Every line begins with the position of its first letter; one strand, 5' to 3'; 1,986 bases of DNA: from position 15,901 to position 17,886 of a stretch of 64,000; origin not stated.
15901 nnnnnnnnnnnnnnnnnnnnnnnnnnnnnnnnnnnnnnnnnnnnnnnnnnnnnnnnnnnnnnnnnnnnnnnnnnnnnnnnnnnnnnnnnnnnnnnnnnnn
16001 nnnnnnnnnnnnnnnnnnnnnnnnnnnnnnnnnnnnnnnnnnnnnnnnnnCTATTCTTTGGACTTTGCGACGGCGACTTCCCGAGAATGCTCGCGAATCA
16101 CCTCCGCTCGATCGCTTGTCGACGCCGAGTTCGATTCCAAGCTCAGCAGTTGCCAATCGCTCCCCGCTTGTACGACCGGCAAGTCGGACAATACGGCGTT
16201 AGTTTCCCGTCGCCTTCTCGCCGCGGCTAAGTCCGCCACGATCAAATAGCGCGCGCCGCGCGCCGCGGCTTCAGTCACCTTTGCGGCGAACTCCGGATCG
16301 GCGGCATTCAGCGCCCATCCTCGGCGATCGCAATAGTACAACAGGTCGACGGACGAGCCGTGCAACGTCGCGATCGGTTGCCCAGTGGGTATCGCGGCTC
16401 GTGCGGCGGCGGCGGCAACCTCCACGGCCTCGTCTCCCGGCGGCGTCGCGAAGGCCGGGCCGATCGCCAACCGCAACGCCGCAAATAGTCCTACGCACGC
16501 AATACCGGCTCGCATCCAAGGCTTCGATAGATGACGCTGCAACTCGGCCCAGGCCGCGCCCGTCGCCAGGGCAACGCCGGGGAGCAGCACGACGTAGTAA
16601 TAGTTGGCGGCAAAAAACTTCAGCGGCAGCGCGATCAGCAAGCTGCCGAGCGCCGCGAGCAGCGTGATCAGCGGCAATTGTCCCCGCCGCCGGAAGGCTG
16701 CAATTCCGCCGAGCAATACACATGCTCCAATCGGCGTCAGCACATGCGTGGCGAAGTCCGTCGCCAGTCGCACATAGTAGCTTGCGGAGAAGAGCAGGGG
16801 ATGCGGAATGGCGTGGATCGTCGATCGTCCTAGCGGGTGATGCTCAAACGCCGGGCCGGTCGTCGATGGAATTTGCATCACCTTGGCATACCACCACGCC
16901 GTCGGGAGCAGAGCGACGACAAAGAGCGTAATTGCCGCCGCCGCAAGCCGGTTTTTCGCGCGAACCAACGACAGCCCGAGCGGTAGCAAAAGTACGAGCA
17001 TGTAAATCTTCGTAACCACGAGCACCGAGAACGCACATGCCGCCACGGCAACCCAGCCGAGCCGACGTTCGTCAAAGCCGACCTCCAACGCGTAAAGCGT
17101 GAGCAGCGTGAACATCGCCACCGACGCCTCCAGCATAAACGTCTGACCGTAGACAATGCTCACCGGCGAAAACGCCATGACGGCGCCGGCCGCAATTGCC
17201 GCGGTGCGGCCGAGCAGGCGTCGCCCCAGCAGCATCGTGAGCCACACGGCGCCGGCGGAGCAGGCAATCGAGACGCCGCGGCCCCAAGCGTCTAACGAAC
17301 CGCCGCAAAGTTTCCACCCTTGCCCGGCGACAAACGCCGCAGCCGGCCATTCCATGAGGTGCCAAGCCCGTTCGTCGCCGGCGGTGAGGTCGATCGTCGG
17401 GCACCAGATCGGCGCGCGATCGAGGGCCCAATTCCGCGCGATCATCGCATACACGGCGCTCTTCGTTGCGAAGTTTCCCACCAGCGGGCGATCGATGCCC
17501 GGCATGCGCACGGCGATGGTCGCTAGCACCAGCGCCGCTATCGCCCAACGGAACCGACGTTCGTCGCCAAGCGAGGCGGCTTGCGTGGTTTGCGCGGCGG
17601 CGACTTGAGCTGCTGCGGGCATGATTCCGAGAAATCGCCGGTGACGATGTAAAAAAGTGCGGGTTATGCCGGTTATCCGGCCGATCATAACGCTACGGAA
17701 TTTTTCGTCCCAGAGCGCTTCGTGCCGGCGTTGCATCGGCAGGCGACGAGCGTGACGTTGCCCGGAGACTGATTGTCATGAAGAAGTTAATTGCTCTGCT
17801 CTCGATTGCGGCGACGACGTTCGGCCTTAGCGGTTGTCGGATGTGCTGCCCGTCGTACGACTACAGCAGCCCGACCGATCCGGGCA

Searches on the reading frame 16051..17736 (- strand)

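Call 46: search_protein_families(library=pfam, proteins=[window:16051-17736:-], max_evalue=0.001)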
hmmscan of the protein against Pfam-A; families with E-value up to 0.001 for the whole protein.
window:16051-17736:- (561 aa): 1 family
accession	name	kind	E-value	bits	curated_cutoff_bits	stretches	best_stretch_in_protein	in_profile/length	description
PF13231.12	PMT_2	-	1.5e-09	38.7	26.1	1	131-282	4-160/160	Dolichyl-phosphate-mannose-protein mannosyltransferase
